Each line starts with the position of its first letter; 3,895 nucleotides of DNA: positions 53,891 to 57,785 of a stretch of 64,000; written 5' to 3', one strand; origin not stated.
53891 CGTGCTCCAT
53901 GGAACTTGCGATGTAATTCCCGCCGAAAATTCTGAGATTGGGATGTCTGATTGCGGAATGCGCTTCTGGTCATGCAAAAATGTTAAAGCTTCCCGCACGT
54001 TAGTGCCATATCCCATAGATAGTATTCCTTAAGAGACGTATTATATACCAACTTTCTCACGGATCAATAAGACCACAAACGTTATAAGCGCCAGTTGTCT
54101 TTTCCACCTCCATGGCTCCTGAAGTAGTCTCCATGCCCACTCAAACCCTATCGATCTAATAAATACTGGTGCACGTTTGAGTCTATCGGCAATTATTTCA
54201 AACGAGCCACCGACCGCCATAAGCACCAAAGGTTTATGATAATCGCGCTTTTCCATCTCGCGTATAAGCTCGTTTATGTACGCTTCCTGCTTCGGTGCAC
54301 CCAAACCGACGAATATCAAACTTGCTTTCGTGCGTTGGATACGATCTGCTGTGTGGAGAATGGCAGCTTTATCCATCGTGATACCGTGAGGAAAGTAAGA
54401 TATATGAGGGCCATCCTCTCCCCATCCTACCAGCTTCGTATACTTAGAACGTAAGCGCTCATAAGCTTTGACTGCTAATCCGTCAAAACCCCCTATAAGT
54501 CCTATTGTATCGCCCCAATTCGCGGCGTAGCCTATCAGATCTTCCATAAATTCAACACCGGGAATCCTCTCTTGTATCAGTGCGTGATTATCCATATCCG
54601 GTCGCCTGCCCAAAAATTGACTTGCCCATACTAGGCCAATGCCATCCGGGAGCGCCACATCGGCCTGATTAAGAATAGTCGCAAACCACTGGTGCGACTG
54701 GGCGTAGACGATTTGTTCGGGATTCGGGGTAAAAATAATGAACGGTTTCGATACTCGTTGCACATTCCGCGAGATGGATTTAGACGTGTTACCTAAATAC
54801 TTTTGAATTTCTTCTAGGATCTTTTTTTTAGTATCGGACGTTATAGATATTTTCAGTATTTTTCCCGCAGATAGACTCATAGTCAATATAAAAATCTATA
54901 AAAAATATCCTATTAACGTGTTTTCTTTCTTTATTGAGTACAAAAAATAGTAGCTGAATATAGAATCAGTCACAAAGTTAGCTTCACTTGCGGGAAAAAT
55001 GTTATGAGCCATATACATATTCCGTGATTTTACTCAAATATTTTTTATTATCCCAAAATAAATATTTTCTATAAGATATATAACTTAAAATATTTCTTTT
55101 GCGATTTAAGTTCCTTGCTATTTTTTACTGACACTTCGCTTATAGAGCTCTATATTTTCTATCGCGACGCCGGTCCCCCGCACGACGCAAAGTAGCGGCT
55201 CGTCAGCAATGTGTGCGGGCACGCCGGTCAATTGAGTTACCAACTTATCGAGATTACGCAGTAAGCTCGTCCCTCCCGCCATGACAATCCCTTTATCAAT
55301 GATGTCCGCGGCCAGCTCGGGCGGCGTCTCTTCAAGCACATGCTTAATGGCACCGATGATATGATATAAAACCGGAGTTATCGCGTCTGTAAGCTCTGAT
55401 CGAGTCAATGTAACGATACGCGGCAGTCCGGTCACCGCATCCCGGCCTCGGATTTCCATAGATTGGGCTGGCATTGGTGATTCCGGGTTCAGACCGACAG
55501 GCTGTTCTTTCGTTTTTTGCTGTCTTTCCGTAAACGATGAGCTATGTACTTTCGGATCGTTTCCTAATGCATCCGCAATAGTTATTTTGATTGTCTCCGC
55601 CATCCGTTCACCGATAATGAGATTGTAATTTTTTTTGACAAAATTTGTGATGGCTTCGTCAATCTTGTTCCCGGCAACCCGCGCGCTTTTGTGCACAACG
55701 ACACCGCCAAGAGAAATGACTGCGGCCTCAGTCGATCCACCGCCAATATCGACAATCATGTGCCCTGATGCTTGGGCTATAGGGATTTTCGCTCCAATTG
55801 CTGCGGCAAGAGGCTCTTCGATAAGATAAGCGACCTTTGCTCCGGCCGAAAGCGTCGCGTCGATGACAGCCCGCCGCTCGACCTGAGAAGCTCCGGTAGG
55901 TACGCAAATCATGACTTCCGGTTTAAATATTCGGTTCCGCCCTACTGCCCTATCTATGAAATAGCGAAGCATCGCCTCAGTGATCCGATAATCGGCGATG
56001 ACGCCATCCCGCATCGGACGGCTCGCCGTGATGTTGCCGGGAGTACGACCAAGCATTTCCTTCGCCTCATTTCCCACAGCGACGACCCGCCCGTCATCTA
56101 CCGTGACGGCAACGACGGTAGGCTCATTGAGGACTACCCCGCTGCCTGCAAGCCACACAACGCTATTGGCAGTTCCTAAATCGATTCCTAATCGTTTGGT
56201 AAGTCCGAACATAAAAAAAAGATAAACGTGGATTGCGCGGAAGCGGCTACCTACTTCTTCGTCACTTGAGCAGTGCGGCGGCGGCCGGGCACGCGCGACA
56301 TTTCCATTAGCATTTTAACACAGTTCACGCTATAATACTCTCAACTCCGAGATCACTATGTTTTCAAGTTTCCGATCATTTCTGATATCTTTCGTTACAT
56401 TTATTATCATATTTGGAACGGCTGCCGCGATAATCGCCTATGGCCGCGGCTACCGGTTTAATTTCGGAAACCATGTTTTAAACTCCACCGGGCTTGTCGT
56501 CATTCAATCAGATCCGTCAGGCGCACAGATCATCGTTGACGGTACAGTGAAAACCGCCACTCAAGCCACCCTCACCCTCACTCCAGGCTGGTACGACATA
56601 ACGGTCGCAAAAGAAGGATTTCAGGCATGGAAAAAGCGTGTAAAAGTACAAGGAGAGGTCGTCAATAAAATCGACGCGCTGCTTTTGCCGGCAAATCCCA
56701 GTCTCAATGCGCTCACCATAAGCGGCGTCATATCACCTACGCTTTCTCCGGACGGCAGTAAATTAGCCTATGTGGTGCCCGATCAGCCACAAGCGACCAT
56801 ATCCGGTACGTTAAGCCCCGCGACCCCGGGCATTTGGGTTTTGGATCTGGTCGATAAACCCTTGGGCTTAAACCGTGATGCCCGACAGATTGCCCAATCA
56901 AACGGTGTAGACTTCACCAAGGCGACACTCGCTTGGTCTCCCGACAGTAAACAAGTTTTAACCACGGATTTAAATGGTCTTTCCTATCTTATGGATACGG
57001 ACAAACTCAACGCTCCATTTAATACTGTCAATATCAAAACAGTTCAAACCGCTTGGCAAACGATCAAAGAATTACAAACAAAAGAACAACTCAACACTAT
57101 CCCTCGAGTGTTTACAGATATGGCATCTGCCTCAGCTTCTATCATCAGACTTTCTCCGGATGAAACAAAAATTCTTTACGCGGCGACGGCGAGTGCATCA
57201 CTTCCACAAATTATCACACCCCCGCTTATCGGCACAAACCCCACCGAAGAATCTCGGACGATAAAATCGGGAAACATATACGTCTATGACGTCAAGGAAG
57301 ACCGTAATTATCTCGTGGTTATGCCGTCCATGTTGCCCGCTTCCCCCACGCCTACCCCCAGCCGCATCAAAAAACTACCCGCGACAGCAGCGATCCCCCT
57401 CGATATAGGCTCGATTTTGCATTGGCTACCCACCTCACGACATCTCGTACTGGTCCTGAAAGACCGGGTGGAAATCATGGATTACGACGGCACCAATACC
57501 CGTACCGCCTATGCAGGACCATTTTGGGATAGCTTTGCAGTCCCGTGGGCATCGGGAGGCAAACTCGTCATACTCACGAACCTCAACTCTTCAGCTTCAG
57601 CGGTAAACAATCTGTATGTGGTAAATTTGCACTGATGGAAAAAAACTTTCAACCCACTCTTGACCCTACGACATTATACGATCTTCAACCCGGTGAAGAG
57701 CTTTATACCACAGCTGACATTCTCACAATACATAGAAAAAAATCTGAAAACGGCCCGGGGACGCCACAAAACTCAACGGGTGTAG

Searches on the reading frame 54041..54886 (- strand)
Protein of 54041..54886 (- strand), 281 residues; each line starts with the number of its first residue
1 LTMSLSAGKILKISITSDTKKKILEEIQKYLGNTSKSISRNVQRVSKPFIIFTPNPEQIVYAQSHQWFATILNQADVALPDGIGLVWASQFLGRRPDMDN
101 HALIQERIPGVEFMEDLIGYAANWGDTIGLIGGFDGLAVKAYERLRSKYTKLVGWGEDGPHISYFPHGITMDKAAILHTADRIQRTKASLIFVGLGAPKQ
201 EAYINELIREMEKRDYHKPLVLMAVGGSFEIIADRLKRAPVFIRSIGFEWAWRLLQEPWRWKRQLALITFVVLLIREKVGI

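Call 93: search_protein_families(library=pfam, proteins=[window:54041-54886:-], max_evalue=0.00001)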
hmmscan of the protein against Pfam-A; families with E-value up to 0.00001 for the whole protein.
window:54041-54886:- (281 aa): 1 family
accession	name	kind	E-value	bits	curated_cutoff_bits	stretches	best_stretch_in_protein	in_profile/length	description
PF03808.19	Glyco_tran_WecG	-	5.4e-41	140.6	27.4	1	75-264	1-167/168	Glycosyl transferase WecG/TagA/CpsF family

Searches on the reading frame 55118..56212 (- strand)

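Call 38: search_protein_families(library=pfam, proteins=[window:55118-56212:-], max_evalue=0.00001)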
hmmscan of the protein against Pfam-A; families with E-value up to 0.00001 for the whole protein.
window:55118-56212:- (364 aa): 4 families
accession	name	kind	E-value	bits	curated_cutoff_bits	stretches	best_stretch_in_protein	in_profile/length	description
PF06723.19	MreB_Mbl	-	8.4e-128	426.2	27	2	6-217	2-213/327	MreB/Mbl protein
PF00012.26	HSP70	-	9.3e-12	44.4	20.6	1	99-336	135-357/599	Hsp70 protein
PF14450.12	FtsA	-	1e-08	36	31.8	1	153-337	2-111/127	Cell division protein FtsA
PF00022.25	Actin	-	2.3e-08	33.5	27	1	31-195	31-190/410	Actin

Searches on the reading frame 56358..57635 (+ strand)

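Call 38: search_protein_families(library=pfam, proteins=[window:56358-57635:+], max_evalue=0.00001)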
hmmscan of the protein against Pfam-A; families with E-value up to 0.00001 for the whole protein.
window:56358-57635:+ (425 aa): 1 family
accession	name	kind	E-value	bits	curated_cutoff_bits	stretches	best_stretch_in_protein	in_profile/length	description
PF08308.17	PEGA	-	1.4e-11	44.6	20.8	1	45-105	2-63/71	PEGA domain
